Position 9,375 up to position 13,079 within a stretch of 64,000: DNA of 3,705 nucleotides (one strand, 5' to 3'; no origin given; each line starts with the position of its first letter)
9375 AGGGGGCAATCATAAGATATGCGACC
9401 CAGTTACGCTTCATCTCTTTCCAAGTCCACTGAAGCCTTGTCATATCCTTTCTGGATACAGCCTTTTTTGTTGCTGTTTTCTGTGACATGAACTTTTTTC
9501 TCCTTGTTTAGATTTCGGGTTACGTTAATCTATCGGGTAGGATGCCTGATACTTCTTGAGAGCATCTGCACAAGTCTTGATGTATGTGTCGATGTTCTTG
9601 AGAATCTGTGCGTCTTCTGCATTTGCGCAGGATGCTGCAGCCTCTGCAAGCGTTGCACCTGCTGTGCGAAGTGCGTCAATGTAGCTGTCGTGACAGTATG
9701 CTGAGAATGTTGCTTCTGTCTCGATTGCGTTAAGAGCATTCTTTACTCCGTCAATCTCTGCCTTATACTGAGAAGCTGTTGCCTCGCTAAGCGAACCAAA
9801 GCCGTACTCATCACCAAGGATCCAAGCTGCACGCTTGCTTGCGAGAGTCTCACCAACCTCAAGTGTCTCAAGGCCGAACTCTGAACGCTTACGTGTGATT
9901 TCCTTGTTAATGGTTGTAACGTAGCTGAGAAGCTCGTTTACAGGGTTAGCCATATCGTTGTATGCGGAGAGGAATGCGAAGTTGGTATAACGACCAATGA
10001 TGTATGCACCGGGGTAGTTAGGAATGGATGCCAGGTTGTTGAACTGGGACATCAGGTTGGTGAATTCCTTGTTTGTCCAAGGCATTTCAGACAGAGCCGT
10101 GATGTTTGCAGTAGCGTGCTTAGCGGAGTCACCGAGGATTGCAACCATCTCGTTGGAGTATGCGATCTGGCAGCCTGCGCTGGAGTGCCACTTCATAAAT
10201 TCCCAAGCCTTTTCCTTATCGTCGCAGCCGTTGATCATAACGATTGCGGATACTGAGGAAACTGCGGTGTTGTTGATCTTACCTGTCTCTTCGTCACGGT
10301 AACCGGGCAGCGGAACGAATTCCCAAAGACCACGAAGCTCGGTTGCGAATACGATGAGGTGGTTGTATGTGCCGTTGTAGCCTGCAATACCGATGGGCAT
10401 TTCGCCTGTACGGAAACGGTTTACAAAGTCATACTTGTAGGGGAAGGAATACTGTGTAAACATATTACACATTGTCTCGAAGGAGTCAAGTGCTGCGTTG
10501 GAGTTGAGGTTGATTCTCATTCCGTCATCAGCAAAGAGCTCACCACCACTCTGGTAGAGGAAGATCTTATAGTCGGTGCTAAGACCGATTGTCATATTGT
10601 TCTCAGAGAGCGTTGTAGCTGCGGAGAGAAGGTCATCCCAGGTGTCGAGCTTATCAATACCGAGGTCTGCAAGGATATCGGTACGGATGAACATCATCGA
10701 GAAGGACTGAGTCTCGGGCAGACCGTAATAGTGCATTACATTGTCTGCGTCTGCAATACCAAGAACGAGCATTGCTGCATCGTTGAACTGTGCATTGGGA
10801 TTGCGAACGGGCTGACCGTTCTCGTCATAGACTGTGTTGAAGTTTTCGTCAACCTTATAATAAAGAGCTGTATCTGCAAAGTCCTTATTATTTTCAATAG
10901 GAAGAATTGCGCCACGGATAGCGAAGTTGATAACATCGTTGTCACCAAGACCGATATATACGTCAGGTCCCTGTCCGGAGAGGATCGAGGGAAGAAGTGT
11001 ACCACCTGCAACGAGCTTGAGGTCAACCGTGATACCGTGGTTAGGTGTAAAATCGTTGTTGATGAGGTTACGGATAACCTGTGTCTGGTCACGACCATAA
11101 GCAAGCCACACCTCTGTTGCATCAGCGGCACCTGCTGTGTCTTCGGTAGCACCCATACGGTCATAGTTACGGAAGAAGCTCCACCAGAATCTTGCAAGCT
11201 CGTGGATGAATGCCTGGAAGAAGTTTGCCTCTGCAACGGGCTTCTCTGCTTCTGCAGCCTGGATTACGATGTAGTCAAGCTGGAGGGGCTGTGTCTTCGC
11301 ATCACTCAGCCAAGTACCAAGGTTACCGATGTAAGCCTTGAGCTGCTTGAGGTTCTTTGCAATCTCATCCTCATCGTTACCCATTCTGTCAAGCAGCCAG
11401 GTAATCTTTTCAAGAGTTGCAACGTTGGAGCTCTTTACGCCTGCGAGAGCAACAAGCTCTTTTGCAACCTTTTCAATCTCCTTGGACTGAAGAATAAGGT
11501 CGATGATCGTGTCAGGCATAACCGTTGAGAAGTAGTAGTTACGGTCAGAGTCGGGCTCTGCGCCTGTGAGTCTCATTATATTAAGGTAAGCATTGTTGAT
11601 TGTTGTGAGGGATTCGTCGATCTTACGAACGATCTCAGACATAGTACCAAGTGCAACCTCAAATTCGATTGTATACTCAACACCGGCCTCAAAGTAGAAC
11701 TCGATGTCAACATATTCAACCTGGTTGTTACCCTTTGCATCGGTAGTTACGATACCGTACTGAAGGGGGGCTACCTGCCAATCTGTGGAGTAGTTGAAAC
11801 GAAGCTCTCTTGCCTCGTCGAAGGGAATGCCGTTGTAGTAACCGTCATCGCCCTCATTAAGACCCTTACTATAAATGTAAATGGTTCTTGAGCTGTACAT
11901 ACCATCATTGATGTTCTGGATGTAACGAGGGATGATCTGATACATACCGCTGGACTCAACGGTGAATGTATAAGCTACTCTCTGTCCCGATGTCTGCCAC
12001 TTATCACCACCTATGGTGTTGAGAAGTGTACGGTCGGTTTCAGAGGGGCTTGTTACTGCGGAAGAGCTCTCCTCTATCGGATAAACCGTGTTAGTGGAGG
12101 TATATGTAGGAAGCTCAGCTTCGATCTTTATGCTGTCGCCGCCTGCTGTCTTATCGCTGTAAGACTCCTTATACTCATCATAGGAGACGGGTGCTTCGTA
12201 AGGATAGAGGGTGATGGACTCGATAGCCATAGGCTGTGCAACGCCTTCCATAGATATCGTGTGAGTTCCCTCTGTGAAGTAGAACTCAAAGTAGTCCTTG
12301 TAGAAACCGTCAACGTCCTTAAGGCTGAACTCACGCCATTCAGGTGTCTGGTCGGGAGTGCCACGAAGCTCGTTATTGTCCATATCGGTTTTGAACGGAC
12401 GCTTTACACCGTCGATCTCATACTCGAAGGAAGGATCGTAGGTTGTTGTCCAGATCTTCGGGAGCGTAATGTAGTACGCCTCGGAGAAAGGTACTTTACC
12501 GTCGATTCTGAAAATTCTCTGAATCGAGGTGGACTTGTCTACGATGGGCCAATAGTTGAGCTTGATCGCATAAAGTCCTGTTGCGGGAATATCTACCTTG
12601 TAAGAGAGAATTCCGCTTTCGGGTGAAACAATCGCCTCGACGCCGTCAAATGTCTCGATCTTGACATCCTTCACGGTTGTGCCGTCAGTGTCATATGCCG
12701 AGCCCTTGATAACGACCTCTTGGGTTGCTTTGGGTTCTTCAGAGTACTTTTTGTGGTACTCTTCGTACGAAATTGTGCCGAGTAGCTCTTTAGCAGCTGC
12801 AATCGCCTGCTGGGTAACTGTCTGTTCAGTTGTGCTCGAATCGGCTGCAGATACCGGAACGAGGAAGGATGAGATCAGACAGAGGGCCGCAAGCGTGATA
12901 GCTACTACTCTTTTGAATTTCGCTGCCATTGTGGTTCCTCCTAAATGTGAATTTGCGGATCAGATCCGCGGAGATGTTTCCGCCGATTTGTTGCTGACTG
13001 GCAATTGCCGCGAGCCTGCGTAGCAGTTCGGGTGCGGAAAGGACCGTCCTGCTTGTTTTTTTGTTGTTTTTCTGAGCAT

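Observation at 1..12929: Five-gene operon with no recognised enzyme or ATPase: CBM-bearing giant SBP, two permeases, NHL-propeller/Yip1 membrane fusion and a secreted protein of more than 1800 aa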

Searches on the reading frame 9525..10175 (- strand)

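Call 32: search_protein_families(library=pfam, proteins=[window:9525-10175:-], max_evalue=10)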
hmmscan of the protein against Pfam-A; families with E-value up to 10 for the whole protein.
window:9525-10175:- (216 aa): 1 family
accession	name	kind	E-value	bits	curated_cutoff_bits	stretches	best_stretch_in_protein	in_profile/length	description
PF00669.25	Flagellin_N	-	0.076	13.5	26.6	0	127-158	98-129/139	Bacterial flagellin N-terminal helical region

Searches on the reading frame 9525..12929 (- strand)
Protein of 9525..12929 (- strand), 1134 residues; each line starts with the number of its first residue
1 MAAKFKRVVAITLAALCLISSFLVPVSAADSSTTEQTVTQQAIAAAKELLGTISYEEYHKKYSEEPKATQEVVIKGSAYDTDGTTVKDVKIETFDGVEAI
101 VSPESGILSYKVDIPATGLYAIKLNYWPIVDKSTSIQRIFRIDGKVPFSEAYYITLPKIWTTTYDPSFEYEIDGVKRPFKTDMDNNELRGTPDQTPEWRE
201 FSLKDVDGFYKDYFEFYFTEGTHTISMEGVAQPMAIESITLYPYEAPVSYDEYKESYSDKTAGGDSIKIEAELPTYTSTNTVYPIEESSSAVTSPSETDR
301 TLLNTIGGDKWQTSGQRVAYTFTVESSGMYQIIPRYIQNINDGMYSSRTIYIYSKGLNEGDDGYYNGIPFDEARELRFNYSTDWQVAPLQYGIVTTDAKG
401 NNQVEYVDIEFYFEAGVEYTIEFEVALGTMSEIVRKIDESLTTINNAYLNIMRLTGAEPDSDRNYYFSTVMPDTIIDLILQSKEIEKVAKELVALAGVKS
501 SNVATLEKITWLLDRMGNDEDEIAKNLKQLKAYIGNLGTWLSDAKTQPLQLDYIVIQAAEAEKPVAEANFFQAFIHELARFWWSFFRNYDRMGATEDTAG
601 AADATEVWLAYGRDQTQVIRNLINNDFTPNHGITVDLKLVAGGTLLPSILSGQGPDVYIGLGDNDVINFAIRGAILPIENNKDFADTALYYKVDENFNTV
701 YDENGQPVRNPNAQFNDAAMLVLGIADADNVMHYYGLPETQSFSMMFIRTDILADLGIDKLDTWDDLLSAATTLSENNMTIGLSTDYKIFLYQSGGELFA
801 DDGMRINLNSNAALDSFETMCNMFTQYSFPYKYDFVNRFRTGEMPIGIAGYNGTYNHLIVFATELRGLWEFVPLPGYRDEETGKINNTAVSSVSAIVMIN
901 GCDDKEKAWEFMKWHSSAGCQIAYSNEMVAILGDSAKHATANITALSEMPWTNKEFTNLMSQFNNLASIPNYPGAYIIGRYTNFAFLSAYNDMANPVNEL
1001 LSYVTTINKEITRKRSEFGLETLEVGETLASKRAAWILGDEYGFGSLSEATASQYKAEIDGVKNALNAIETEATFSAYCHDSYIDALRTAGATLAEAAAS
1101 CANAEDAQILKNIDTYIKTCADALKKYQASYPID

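Call 7: search_protein_families(library=pfam, proteins=[window:9525-12929:-], max_evalue=0.01)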
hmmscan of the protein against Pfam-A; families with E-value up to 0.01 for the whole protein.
window:9525-12929:- (1134 aa): 1 family
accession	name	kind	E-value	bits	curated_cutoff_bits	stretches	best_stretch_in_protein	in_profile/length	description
PF01547.30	SBP_bac_1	-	3.5e-19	70.4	26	1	618-918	9-303/307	Bacterial extracellular solute-binding protein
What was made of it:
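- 9525..12929 (-): Giant solute-binding protein, 1134 aa. Layout:
- signal peptide
- all-beta module 1 (aa ~64-246; nt 12192-12740)
- all-beta module 2 (aa ~258-430; nt 11640-12158)
- four-helix bundle (aa 430-545)
- CUT1 SBP fold (aa ~549-1017; nt 9879-11285)
- C-terminal helical bundle (aa 1029-1130). Pfam SBP_bac_1 at aa 618-918 (call 7).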

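Call 11: search_protein_families(library=ncbifam, proteins=[window:9525-12929:-], max_evalue=0.01)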
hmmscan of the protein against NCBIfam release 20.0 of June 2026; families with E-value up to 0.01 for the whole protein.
window:9525-12929:- (1134 aa): 0 families

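Call 13: search_solved_structures(query=window:9525-12929:-, max_evalue=1)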
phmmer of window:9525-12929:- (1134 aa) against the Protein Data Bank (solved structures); distinct sequences matched with E-value up to 1: 2.
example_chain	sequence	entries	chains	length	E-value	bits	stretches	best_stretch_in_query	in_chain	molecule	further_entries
5ysb_A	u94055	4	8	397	0.0002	22.6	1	734-923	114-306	Lin1841 protein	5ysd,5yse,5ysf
5ci5_A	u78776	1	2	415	0.019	16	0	735-828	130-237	Extracellular solute-binding protein family 1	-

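Call 45: find_homologous_proteins(query=window:9525-12929:-)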
Query window:9525-12929:- (1134 aa): 432 proteins with E <= 0.001 among 8000 candidates; the best 120 are listed.
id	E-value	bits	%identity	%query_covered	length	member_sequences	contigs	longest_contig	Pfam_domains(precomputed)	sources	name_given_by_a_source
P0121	0.0e+0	2578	100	100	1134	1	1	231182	PF01547.31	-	-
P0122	0.0e+0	1761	70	100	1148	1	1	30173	-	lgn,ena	-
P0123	0.0e+0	1761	69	100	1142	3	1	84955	PF01547.31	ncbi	ncbi:MAG: extracellular solute-binding protein [Eubacteriales bacterium]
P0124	0.0e+0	1752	69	100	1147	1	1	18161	PF13416.12,PF01547.31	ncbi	-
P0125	0.0e+0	1752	69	100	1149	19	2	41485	PF13416.12,PF01547.31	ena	-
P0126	0.0e+0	1750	69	100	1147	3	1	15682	PF01547.31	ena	-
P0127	0.0e+0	1749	69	100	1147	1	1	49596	PF01547.31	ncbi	-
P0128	0.0e+0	1741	68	100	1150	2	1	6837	PF01547.31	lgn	-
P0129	0.0e+0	1741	69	100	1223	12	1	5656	PF01547.31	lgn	-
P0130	0.0e+0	1739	69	100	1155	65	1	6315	PF01547.31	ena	-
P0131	0.0e+0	1729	69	100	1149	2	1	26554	PF01547.31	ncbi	-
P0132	0.0e+0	1728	68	100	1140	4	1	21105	-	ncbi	-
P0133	0.0e+0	1726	68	100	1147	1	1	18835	PF01547.31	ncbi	-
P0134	0.0e+0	1718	68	100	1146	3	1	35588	PF01547.31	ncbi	-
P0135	0.0e+0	1710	67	100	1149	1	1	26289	PF01547.31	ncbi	-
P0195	0.0e+0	1294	53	99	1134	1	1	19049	PF13416.12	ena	-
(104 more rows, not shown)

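Call 46: find_encoding_contigs(protein=P0121, flank=10000, max_places=3)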
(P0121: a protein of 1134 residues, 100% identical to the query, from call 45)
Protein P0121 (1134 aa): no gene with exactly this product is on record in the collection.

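Call 79: predict_structure(alignment_id=A2)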
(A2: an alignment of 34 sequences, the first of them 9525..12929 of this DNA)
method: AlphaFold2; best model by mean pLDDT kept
length: 1134 residues; sequences in the alignment: 34
mean_pLDDT: 83.1   pTM: 0.78
mean pLDDT of the five models: 83.1, 79.0, 74.8, 71.7, 67.0
residues with pLDDT >= 90: 324; 70-90: 678; 50-70: 116; < 50: 16
segments of 3 or more residues with pLDDT < 50: 22-34
pLDDT, mean of each block of 10 residues (from residue 1): 59 63 35 56 77 87 91 92 85 92 91 94 94 87 90 89 85 84 77 89 86 92 93 94 92 93 93 90 77 82 83 87 96 92 88 94 93 92 92 83 87 96 90 86 86 78 83 89 91 80 89 89 85 82 84 94 88 86 72 55 76 76 84 80 65 82 76 85 90 83 84 89 77 88 88 85 85 82 71 61 65 73 73 69 84 75 64 82 77 88 88 93 86 76 89 85 78 68 83 84 82 76 79 89 87 90 91 84 90 87 88 87 78 65
secondary structure, 60 per line:
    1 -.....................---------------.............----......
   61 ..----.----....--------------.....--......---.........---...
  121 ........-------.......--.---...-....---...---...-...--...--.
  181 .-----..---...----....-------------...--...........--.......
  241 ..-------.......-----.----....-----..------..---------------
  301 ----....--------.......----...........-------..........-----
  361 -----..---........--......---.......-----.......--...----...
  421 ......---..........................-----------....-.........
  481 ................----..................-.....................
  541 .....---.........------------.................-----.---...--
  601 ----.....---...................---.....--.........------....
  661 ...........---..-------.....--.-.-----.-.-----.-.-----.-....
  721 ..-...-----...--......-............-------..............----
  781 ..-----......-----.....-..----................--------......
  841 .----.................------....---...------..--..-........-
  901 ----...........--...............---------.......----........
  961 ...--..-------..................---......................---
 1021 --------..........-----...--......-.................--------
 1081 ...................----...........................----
elements in order (helices of 4 or more, strands of 3 or more residues): H2-22 H38-50 H55-62 E72-75 E90-94 E97-102 E106-114 E118-128 E136-142 E153-156 E160-162 E170-172 E175-177 E192-194 E199-202 E216-218 E221-231 E234-242 H250-256 E267-270 E305-308 E317-323 E328-338 E346-355 H371-375 E376-378 E381-386 E390-396 E402-408 E411-413 E418-426 H430-455 H467-470 H472-496 H501-518 H520-545 E549-557 H570-586 E605-609 H613-631 E635-639 H642-650 E657-662 H663-671 H684-688 H717-722 E724-726 E732-734 E737-742 E744-749 H750-755 H764-776 H788-793 H811-826 H835-841 E846-850 H851-862 E869-872 E876-878 E892-899 H905-915 H918-932 H943-948 H953-963 H975-992 H996-1017 H1029-1038 H1049-1054 H1056-1072 H1081-1099 H1104-1130
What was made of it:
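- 9525..12929 (-): AF2 model pLDDT 83.1, pTM 0.78, with secondary structure (call 79).
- On CBM6 / CBM35: The model shows two all-beta modules only (call 79).
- Closest known: CUT1. Different: The SBP is 2.5 times larger, with about 550 aa N-terminal and about 110 aa C-terminal extensions (call 79).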

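Call 81: fold_search(model_id=the predicted structure, library=pdb)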
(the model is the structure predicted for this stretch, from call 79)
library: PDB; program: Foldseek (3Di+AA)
matches with E <= 10: 1277; with E <= 0.001: 866
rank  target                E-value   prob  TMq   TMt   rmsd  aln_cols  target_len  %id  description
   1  5ci5_B                3.0e-15  1.00  0.28  0.73   4.8       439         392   16  Crystal Structure of an ABC transporter Solute Binding Protein from Thermotoga Lettingae TMO (Tlet_1705, TARGET EFI-51 (released 2015-07-22)
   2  5ysf_A                5.3e-15  1.00  0.28  0.75   5.1       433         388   20  Crystal structure of beta-1,2-glucooligosaccharide binding protein in complex with sophoropentaose (released 2018-05-02)
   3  5yse_A                1.6e-14  1.00  0.28  0.75   5.2       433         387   21  Crystal structure of beta-1,2-glucooligosaccharide binding protein in complex with sophorotetraose (released 2018-05-02)
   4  5yse_B                1.9e-14  1.00  0.28  0.75   5.2       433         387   21  Crystal structure of beta-1,2-glucooligosaccharide binding protein in complex with sophorotetraose (released 2018-05-02)
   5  5ci5_A                2.5e-14  1.00  0.28  0.74   5.3       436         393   16  Crystal Structure of an ABC transporter Solute Binding Protein from Thermotoga Lettingae TMO (Tlet_1705, TARGET EFI-51 (released 2015-07-22)
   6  5ysd_B                2.5e-14  1.00  0.28  0.75   4.6       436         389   21  Crystal structure of beta-1,2-glucooligosaccharide binding protein in complex with sophorotriose (released 2018-05-02)
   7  5ysb_A                2.6e-14  1.00  0.29  0.80   4.0       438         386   20  Crystal structure of beta-1,2-glucooligosaccharide binding protein in ligand-free form (released 2018-05-02)
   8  7c19_A                4.7e-14  1.00  0.28  0.74   4.0       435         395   14  Crystal structure of a dinucleotide-binding protein (Y224A/Y246A) of ABC transporter endogenously bound to uridylyl-3' (released 2021-03-10)
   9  5ysd_A                5.7e-14  1.00  0.28  0.75   4.6       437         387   19  Crystal structure of beta-1,2-glucooligosaccharide binding protein in complex with sophorotriose (released 2018-05-02)
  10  9xf5_A                1.4e-13  1.00  0.28  0.77   4.2       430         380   15  Cycloisomaltooligosaccharide binding protein in complex with cycloisomaltooctaose (released 2026-03-25)
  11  7c0o_A                2.2e-13  1.00  0.28  0.73   4.5       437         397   14  Crystal structure of a dinucleotide-binding protein (Y56F) of ABC transporter endogenously bound to uridylyl-3'-5'-pho (released 2021-03-10)
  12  7c0y_B                2.8e-13  1.00  0.28  0.74   4.3       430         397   15  Crystal structure of a dinucleotide-binding protein (Y246A) of ABC transporter endogenously bound to uridylyl-3'-5'-ph (released 2021-03-10)
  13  7c0v_A                2.9e-13  1.00  0.28  0.75   4.3       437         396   14  Crystal structure of a dinucleotide-binding protein (Y224A) of ABC transporter endogenously bound to uridylyl-3'-5'-ph (released 2021-03-10)
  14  7c0t_A                3.0e-13  1.00  0.28  0.72   4.4       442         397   15  Crystal structure of a dinucleotide-binding protein (N81A) of ABC transporter endogenously bound to uridylyl-3'-5'-pho (released 2021-03-10)
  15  4r0y_A                3.0e-13  1.00  0.28  0.63  13.2       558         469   11  Structure of Maltose-binding Protein Fusion with the C-terminal GH1 domain of Guanylate Kinase-associated Protein from (released 2014-09-10)
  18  5f7v_A                4.2e-13  1.00  0.27  0.70   5.7       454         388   17  ABC substrate-binding protein Lmo0181 from Listeria monocytogenes in complex with cycloalternan (released 2016-09-07)
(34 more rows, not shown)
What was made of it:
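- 9525..12929 (-): Foldseek best matches are oligosaccharide SBPs: 5ysb sophoro-oligosaccharide (TMt 0.80), 9xf5 cycloisomaltooligosaccharide, 5f7v cycloalternan and maltodextrin binders (call 81).
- On CUT1 ABC importer (TC 3.A.1.1): The fold matches oligosaccharide SBPs with TMt up to 0.80 (call 81).
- Closest known: CUT1. Same: SBP_bac_1 fold, with structural neighbours 5ysb, 5f7v, 9xf5 and MalE (call 81).
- SBP fold: matches oligosaccharide binders with TMt 0.73-0.80 (call 81). The SBP fold matches nutrient oligosaccharide binders (call 81).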

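Call 98: search_protein_families(library=padloc, proteins=[window:9525-12929:-], max_evalue=0.001)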
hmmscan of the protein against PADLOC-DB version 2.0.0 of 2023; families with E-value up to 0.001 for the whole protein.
window:9525-12929:- (1134 aa): 0 families

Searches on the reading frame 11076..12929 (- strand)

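Call 32: search_protein_families(library=pfam, proteins=[window:11076-12929:-], max_evalue=10)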
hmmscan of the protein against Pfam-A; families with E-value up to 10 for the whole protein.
window:11076-12929:- (618 aa): 4 families
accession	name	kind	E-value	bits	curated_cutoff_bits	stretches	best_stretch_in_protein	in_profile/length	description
PF25275.1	Golvesin_C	-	0.0059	17.1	31.6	1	312-342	37-67/132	Golvesin C-terminal domain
PF16990.11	CBM_35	-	0.086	13.6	28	1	301-336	20-56/121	Carbohydrate binding module (family 35)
PF05575.17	V_cholerae_RfbT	-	0.17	11.6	27.9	1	386-448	187-251/286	Vibrio cholerae RfbT protein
PF16088.10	BORCS7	-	0.23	12.1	27.3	1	484-531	47-94/103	BLOC-1-related complex sub-unit 7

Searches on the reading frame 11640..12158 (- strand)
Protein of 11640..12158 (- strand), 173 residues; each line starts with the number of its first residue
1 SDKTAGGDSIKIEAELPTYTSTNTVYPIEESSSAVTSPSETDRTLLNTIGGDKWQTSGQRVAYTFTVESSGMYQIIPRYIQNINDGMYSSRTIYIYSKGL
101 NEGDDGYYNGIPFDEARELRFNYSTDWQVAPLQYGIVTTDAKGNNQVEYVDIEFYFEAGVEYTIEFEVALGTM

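Call 84: search_solved_structures(query=A3, max_evalue=10, show_alignments=2)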
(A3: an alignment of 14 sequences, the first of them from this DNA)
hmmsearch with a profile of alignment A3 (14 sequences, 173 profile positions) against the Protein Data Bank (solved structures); distinct sequences matched with E-value up to 10: 2.
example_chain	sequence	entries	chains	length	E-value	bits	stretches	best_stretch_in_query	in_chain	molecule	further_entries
5jgh_A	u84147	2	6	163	0.018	17.9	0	29-68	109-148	ARS-binding factor 2, mitochondrial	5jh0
7cpo_B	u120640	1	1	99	1.6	11.6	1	109-148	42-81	beta2-microglobulin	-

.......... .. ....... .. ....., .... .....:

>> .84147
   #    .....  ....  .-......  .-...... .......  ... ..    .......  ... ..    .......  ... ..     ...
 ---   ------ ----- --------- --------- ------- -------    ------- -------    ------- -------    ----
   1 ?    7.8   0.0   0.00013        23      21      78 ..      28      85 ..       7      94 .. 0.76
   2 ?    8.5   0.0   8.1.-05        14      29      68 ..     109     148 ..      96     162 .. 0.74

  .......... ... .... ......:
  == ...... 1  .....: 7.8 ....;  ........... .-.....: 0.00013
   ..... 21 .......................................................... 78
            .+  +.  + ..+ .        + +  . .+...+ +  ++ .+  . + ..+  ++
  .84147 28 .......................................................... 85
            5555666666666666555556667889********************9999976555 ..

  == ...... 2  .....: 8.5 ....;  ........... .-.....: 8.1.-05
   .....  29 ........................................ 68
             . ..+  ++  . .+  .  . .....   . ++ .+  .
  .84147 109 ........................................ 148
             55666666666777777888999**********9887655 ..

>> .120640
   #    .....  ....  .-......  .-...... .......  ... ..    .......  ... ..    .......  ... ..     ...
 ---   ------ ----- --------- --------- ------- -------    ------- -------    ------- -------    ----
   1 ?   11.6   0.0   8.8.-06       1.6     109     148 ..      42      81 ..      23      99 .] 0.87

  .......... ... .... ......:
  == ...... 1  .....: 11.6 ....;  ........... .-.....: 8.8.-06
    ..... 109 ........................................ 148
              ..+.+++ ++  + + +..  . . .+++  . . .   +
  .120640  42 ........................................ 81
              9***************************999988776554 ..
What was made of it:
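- On CBM6 / CBM35: A profile of module 2 against PDB finds nothing credible (call 84).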

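Call 85: search_protein_families(library=pfam, alignment_id=A3, max_evalue=1)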
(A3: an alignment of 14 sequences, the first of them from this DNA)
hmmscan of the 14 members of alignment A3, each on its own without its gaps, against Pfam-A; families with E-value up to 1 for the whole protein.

A. member 1, seq(173 aa): 1 family
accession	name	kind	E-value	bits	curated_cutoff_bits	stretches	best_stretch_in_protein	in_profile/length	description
PF25275.1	Golvesin_C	-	0.08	13.4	31.6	1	55-85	37-67/132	Golvesin C-terminal domain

B. families by the number of members that match (of 14 scanned): 4 families
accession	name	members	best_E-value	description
PF25275.1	Golvesin_C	3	0.023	Golvesin C-terminal domain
PF16990.11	CBM_35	1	0.063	Carbohydrate binding module (family 35)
PF11025.13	GP40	1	0.14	Glycoprotein GP40 of Cryptosporidium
PF16820.11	PKD_3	1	0.27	PKD-like domain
